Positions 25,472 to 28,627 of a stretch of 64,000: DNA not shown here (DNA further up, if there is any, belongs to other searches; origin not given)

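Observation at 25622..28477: Single ORF fusing a TetM/EF-G-family ribosomal GTPase to a Rae1/YacP-type NYN endoribonuclease domain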

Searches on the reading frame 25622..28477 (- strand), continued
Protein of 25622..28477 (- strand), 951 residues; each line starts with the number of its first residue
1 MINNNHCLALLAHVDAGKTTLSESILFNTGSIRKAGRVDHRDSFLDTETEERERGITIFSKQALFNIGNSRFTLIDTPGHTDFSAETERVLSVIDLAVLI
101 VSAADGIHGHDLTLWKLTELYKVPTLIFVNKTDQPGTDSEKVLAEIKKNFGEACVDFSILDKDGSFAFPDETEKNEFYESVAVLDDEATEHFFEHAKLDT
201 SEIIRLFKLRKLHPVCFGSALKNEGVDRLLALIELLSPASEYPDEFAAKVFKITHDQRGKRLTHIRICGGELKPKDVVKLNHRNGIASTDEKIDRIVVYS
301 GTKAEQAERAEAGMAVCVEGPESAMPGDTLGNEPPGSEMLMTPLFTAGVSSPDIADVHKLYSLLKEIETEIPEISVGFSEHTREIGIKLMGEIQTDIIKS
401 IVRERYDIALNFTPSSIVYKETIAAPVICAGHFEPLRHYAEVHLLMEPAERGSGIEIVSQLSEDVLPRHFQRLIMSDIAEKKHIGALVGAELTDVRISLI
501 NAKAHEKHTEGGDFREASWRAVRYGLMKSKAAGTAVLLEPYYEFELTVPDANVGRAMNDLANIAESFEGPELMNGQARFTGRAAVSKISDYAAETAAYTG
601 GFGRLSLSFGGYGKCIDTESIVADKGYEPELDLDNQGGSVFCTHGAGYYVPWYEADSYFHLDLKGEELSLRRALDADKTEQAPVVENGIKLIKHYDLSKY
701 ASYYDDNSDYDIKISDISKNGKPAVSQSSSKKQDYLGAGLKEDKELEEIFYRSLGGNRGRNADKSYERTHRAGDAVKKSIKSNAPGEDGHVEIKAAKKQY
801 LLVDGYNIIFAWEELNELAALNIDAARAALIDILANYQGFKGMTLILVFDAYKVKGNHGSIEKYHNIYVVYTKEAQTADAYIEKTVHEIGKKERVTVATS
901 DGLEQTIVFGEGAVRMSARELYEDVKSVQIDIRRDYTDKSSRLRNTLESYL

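Call 5: find_homologous_proteins(query=window:25622-28477:-, max_evalue=0.00001)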
Query window:25622-28477:- (951 aa): 8000 proteins with E <= 0.00001 among 8000 candidates; the best 120 are listed.
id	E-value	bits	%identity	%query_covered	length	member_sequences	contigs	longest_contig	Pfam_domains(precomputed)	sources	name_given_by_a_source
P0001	0.0e+0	2070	97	100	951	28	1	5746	PF00679.31,PF14492.13,PF00009.34,PF03764.25,PF05991.18,PF22042.3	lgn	-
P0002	0.0e+0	1453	70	100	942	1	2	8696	PF00679.31,PF14492.13,PF00009.34,PF03764.25,PF03144.32,PF05991.18,PF22042.3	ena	-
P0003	0.0e+0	1406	66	100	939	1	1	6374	PF00679.31,PF00009.34,PF03764.25,PF03144.32,PF05991.18,PF22042.3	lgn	-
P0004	0.0e+0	1335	64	100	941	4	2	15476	PF00679.31,PF00009.34,PF03764.25,PF03144.32,PF05991.18,PF22042.3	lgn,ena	-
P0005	0.0e+0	1332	67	95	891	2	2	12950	PF00679.31,PF00009.34,PF03764.25,PF03144.32,PF05991.18,PF22042.3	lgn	-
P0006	0.0e+0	1329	62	99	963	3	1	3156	PF00679.31,PF00009.34,PF03764.25,PF03144.32,PF05991.18,PF22042.3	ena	-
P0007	0.0e+0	1314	64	99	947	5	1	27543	PF00679.31,PF14492.13,PF00009.34,PF03764.25,PF05991.18,PF22042.3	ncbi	-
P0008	0.0e+0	1313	63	99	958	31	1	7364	PF00679.31,PF14492.13,PF00009.34,PF03764.25,PF05991.18,PF22042.3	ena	-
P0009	0.0e+0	1274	62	99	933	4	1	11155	PF00679.31,PF14492.13,PF00009.34,PF03764.25,PF05991.18,PF22042.3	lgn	-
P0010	0.0e+0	1245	62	99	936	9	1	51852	PF00679.31,PF14492.13,PF00009.34,PF03764.25,PF03144.32,PF05991.18,PF22042.3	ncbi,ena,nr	ncbi:MAG: TetM/TetW/TetO/TetS family tetracycline resistance ribosomal protection protein [Lachnospi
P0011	0.0e+0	1221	60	100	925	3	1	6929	PF00679.31,PF00009.34,PF03764.25,PF03144.32,PF05991.18,PF22042.3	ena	-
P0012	0.0e+0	1190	58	100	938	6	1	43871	PF00679.31,PF00009.34,PF03764.25,PF05991.18,PF22042.3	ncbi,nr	ncbi:MAG: TetM/TetW/TetO/TetS family tetracycline resistance ribosomal protection protein [Eubacteri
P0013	0.0e+0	1109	56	99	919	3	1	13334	PF00679.31,PF00009.34,PF03764.25,PF05991.18,PF22042.3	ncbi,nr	ncbi:MAG: TetM/TetW/TetO/TetS family tetracycline resistance ribosomal protection protein [Lachnospi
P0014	0.0e+0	1108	56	100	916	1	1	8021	PF00679.31,PF00009.34,PF03764.25,PF05991.18,PF22042.3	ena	-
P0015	0.0e+0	1104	55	100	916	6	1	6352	PF00679.31,PF00009.34,PF03764.25,PF05991.18,PF22042.3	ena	-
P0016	0.0e+0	1086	54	100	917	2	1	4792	PF00679.31,PF00009.34,PF03764.25,PF05991.18,PF22042.3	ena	-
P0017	0.0e+0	1060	53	100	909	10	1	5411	PF00679.31,PF00009.34,PF03764.25,PF05991.18,PF22042.3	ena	-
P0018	0.0e+0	1055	54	97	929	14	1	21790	PF00679.31,PF14492.13,PF00009.34,PF03764.25,PF05991.18,PF22042.3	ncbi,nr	ncbi:MAG: TetM/TetW/TetO/TetS family tetracycline resistance ribosomal protection protein [Lachnospi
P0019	0.0e+0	1045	53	100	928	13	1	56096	PF00679.31,PF00009.34,PF03764.25,PF05991.18,PF22042.3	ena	-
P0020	0.0e+0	1041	52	99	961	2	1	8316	PF00679.31,PF14492.13,PF00009.34,PF03764.25,PF05991.18,PF22042.3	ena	-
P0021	0.0e+0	1034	53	99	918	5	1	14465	PF00679.31,PF00009.34,PF03764.25,PF05991.18,PF22042.3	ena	-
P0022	6.4e-284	962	49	100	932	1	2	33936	PF00679.31,PF00009.34,PF03764.25,PF05991.18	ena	-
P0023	2.7e-283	960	50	99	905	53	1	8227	PF00679.31,PF00009.34,PF03764.25,PF05991.18,PF22042.3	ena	-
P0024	2.0e-266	905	47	99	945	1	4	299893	PF00679.31,PF00009.34,PF03764.25,PF05991.18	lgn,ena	-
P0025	4.2e-263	894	46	99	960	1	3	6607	PF00679.31,PF00009.34,PF03764.25,PF05991.18,PF22042.3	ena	-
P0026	6.7e-262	890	47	98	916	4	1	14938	PF00679.31,PF14492.13,PF00009.34,PF03764.25,PF05991.18,PF22042.3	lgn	-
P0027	4.9e-261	887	47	99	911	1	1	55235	PF00679.31,PF14492.13,PF00009.34,PF03764.25,PF05991.18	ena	-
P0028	2.6e-260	884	47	99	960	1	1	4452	PF00679.31,PF14492.13,PF00009.34,PF03764.25,PF05991.18,PF22042.3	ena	-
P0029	3.0e-259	881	47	99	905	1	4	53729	PF00679.31,PF14492.13,PF00009.34,PF03764.25,PF05991.18,PF22042.3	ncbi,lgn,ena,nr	ncbi:MAG: TetM/TetW/TetO/TetS family tetracycline resistance ribosomal protection protein [Lachnospi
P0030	3.4e-259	881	47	99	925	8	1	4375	PF00679.31,PF14492.13,PF00009.34,PF03764.25,PF05991.18,PF22042.3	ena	-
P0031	2.7e-258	878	48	100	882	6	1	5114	PF00679.31,PF00009.34,PF03764.25,PF05991.18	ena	-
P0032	8.1e-258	876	49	100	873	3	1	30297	PF00679.31,PF14492.13,PF00009.34,PF03764.25,PF05991.18,PF22042.3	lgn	-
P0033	9.7e-258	876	47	99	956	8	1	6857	PF00679.31,PF00009.34,PF03764.25,PF05991.18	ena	-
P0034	1.2e-257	876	46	100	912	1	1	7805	PF00679.31,PF00009.34,PF03764.25,PF05991.18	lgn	-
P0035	2.8e-257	874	47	99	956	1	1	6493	PF00679.31,PF00009.34,PF03764.25,PF05991.18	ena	-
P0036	4.8e-257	874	46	98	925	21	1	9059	PF00679.31,PF14492.13,PF00009.34,PF03764.25,PF05991.18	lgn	-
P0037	1.1e-256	872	45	99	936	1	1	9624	PF00679.31,PF00009.34,PF03764.25,PF05991.18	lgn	-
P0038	3.2e-256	871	46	100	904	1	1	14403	PF00679.31,PF00009.34,PF03764.25,PF05991.18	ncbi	-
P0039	3.7e-256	871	46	99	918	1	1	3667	PF00679.31,PF14492.13,PF00009.34,PF03764.25,PF05991.18,PF22042.3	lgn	-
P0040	4.2e-256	870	47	99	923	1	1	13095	PF00679.31,PF14492.13,PF00009.34,PF03764.25,PF05991.18,PF22042.3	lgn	-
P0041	4.7e-256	870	48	99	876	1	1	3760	PF00679.31,PF00009.34,PF03764.25,PF05991.18,PF22042.3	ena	-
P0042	5.3e-256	870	46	98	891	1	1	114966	PF00679.31,PF14492.13,PF00009.34,PF03764.25,PF05991.18,PF22042.3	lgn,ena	-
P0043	7.5e-256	870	46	98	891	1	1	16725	PF00679.31,PF14492.13,PF00009.34,PF03764.25,PF05991.18,PF22042.3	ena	-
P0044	8.2e-256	869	46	99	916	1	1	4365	PF00679.31,PF14492.13,PF00009.34,PF03764.25,PF05991.18,PF22042.3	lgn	-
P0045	1.4e-255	869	46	99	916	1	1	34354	PF00679.31,PF14492.13,PF00009.34,PF03764.25,PF05991.18,PF22042.3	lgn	-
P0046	1.7e-255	868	-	-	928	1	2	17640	PF00679.31,PF14492.13,PF00009.34,PF03764.25,PF05991.18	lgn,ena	-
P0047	1.8e-255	868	46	99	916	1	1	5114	PF00679.31,PF14492.13,PF00009.34,PF03764.25,PF05991.18,PF22042.3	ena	-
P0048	2.2e-255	868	46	98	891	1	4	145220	PF00679.31,PF14492.13,PF00009.34,PF03764.25,PF05991.18,PF22042.3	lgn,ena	-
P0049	2.2e-255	868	48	100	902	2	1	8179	PF00679.31,PF00009.34,PF03764.25,PF05991.18,PF22042.3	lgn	-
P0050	2.5e-255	868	46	99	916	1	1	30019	PF00679.31,PF14492.13,PF00009.34,PF03764.25,PF05991.18,PF22042.3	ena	-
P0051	2.7e-255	868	46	99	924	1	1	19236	PF00679.31,PF00009.34,PF03764.25,PF05991.18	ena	-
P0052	2.8e-255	868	46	99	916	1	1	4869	PF00679.31,PF14492.13,PF00009.34,PF03764.25,PF05991.18,PF22042.3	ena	-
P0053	3.1e-255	868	46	99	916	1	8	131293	PF00679.31,PF14492.13,PF00009.34,PF03764.25,PF05991.18,PF22042.3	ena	-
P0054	3.1e-255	868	46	99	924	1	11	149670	PF00679.31,PF00009.34,PF03764.25,PF05991.18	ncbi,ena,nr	ncbi:MAG TPA: TetM/TetW/TetO/TetS family tetracycline resistance ribosomal protection protein [Candi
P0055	3.1e-255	868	46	99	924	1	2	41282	PF00679.31,PF00009.34,PF03764.25,PF05991.18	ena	-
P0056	3.4e-255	867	46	99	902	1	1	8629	PF00679.31,PF00009.34,PF03764.25,PF05991.18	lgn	-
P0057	4.1e-255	867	46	99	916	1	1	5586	PF00679.31,PF14492.13,PF00009.34,PF03764.25,PF05991.18,PF22042.3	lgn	-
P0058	4.6e-255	867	46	99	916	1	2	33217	PF00679.31,PF14492.13,PF00009.34,PF03764.25,PF05991.18,PF22042.3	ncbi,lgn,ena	-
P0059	5.0e-255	867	46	98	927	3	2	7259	PF00679.31,PF14492.13,PF00009.34,PF03764.25,PF05991.18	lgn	-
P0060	5.4e-255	867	45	99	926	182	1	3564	PF00679.31,PF00009.34,PF03764.25,PF05991.18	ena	-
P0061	6.0e-255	867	46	99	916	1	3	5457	PF00679.31,PF14492.13,PF00009.34,PF03764.25,PF05991.18,PF22042.3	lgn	-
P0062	7.7e-255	866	46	99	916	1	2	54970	PF00679.31,PF14492.13,PF00009.34,PF03764.25,PF05991.18,PF22042.3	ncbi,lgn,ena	-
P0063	8.5e-255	866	46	99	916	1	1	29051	PF00679.31,PF14492.13,PF00009.34,PF03764.25,PF05991.18,PF22042.3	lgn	-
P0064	1.0e-254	866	45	98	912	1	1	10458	PF00679.31,PF14492.13,PF00009.34,PF03764.25,PF05991.18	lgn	-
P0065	1.1e-254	866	46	99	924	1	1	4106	PF00679.31,PF00009.34,PF03764.25,PF05991.18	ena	-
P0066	1.1e-254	866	46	99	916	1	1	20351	PF00679.31,PF14492.13,PF00009.34,PF03764.25,PF05991.18,PF22042.3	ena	-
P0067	1.1e-254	866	46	99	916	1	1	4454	PF00679.31,PF14492.13,PF00009.34,PF03764.25,PF05991.18,PF22042.3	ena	-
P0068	1.4e-254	865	46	99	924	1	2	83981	PF00679.31,PF00009.34,PF03764.25,PF05991.18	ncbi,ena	-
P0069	1.6e-254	865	46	99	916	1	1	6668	PF00679.31,PF14492.13,PF00009.34,PF03764.25,PF05991.18,PF22042.3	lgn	-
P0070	1.7e-254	865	46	98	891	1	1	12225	PF00679.31,PF14492.13,PF00009.34,PF03764.25,PF05991.18,PF22042.3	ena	-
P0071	1.9e-254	865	46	99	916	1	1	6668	PF00679.31,PF14492.13,PF00009.34,PF03764.25,PF05991.18,PF22042.3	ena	-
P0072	2.9e-254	864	-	-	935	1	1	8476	PF00679.31,PF14492.13,PF00009.34,PF03764.25,PF05991.18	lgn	-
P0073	3.5e-254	864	46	99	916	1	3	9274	PF00679.31,PF14492.13,PF00009.34,PF03764.25,PF05991.18,PF22042.3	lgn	-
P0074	3.9e-254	864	46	99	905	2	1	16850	PF00679.31,PF14492.13,PF00009.34,PF03764.25,PF05991.18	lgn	-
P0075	4.1e-254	864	46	99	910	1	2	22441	PF00679.31,PF14492.13,PF00009.34,PF03764.25,PF05991.18,PF22042.3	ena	-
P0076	4.6e-254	864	46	99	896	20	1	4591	PF00679.31,PF14492.13,PF00009.34,PF03764.25,PF05991.18,PF22042.3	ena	-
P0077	4.8e-254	864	46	99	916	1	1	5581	PF00679.31,PF14492.13,PF00009.34,PF03764.25,PF05991.18,PF22042.3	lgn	-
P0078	5.3e-254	863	46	99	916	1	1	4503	PF00679.31,PF14492.13,PF00009.34,PF03764.25,PF05991.18,PF22042.3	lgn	-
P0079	7.6e-254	863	46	100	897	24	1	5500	PF00679.31,PF14492.13,PF00009.34,PF03764.25,PF05991.18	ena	-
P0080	9.6e-254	863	45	100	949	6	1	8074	PF00679.31,PF14492.13,PF00009.34,PF03764.25,PF05991.18,PF22042.3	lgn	-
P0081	1.5e-253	862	46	98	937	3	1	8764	PF00679.31,PF14492.13,PF00009.34,PF03764.25,PF05991.18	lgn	-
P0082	1.6e-253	862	42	99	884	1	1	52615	PF00679.31,PF14492.13,PF00009.34,PF03764.25,PF05991.18,PF22042.3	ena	-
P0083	1.6e-253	862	46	99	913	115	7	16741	PF00679.31,PF14492.13,PF00009.34,PF03764.25,PF05991.18,PF22042.3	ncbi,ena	-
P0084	1.6e-253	862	46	98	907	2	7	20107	PF00679.31,PF14492.13,PF00009.34,PF03764.25,PF05991.18,PF22042.3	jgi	jgi:small GTP-binding protein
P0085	2.0e-253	862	43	99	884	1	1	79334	PF00679.31,PF14492.13,PF00009.34,PF03764.25,PF05991.18,PF22042.3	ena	-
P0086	2.4e-253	861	46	99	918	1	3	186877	PF00679.31,PF00009.34,PF03764.25,PF05991.18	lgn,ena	-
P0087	3.3e-253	861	46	99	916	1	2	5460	PF00679.31,PF14492.13,PF00009.34,PF03764.25,PF05991.18,PF22042.3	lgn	-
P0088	3.8e-253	861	46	98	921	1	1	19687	PF00679.31,PF14492.13,PF00009.34,PF03764.25,PF05991.18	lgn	-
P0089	3.8e-253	861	-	-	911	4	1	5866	PF00679.31,PF14492.13,PF00009.34,PF03764.25,PF05991.18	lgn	-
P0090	4.0e-253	861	-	-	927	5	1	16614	PF00679.31,PF14492.13,PF00009.34,PF03764.25,PF05991.18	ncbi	-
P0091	4.3e-253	860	48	100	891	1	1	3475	PF00679.31,PF00009.34,PF03764.25,PF05991.18,PF22042.3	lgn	-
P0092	4.7e-253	860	45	99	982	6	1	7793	PF00679.31,PF14492.13,PF00009.34,PF03764.25,PF05991.18,PF22042.3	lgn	-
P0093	4.8e-253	860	46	98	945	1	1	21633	PF00679.31,PF14492.13,PF00009.34,PF03764.25,PF05991.18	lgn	-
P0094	5.6e-253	860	45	99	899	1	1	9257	PF00679.31,PF14492.13,PF00009.34,PF03764.25,PF05991.18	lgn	-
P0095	5.7e-253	860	45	98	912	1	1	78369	PF00679.31,PF14492.13,PF00009.34,PF03764.25,PF05991.18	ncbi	-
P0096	5.7e-253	860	46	98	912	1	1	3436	PF00679.31,PF14492.13,PF00009.34,PF03764.25,PF05991.18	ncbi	-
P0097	6.0e-253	860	46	98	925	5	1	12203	PF00679.31,PF14492.13,PF00009.34,PF03764.25,PF05991.18,PF22042.3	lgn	-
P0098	7.0e-253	860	45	99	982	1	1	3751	PF00679.31,PF14492.13,PF00009.34,PF03764.25,PF05991.18,PF22042.3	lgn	-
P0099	7.0e-253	860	46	99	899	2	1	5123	PF00679.31,PF14492.13,PF00009.34,PF03764.25,PF05991.18,PF22042.3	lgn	-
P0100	7.7e-253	860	45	99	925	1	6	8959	PF00679.31,PF14492.13,PF00009.34,PF03764.25,PF05991.18,PF22042.3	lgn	-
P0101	7.8e-253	860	45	98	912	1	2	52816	PF00679.31,PF14492.13,PF00009.34,PF03764.25,PF05991.18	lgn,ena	-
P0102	9.0e-253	859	46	98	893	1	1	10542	PF00679.31,PF00009.34,PF03764.25,PF05991.18,PF22042.3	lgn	-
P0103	1.1e-252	859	46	98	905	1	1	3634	PF00679.31,PF00009.34,PF03764.25,PF05991.18,PF22042.3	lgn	-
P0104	1.1e-252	859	45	99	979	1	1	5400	PF00679.31,PF14492.13,PF00009.34,PF03764.25,PF05991.18,PF22042.3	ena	-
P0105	1.2e-252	859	48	100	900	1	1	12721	PF00679.31,PF00009.34,PF03764.25,PF05991.18,PF22042.3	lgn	-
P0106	1.2e-252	859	46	100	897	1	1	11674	PF00679.31,PF14492.13,PF00009.34,PF03764.25,PF05991.18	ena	-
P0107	1.4e-252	859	46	99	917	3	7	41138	PF00679.31,PF14492.13,PF00009.34,PF03764.25,PF05991.18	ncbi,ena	-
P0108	1.5e-252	859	45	99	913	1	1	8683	PF00679.31,PF14492.13,PF00009.34,PF03764.25,PF05991.18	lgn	-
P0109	1.6e-252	859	45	99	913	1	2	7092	PF00679.31,PF14492.13,PF00009.34,PF03764.25,PF05991.18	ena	-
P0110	1.7e-252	859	45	99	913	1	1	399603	PF00679.31,PF14492.13,PF00009.34,PF03764.25,PF05991.18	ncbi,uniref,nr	ncbi:TetM/TetW/TetO/TetS family tetracycline resistance ribosomal protection protein [Mediterraneiba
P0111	1.7e-252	858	45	99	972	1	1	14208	PF00679.31,PF14492.13,PF00009.34,PF03764.25,PF05991.18,PF22042.3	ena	-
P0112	1.8e-252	858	45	98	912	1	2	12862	PF00679.31,PF14492.13,PF00009.34,PF03764.25,PF05991.18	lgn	-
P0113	1.8e-252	858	45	99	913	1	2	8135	PF00679.31,PF14492.13,PF00009.34,PF03764.25,PF05991.18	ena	-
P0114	1.9e-252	858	45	100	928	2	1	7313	PF00679.31,PF14492.13,PF00009.34,PF03764.25,PF05991.18,PF22042.3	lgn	-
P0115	2.0e-252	858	46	99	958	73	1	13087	PF00679.31,PF14492.13,PF00009.34,PF03764.25,PF05991.18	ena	-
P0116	2.0e-252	858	44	99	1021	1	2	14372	PF00679.31,PF14492.13,PF00009.34,PF03764.25,PF05991.18,PF22042.3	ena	-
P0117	2.2e-252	858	46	100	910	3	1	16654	PF00679.31,PF14492.13,PF00009.34,PF03764.25,PF05991.18,PF22042.3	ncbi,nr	ncbi:MAG: TetM/TetW/TetO/TetS family tetracycline resistance ribosomal protection protein [Robinsoni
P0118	2.4e-252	858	45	99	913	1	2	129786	PF00679.31,PF14492.13,PF00009.34,PF03764.25,PF05991.18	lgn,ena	-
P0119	2.5e-252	858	46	98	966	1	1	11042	PF00679.31,PF14492.13,PF00009.34,PF03764.25,PF05991.18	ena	-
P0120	2.6e-252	858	46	99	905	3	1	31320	PF00679.31,PF00009.34,PF03764.25,PF05991.18,PF22042.3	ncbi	-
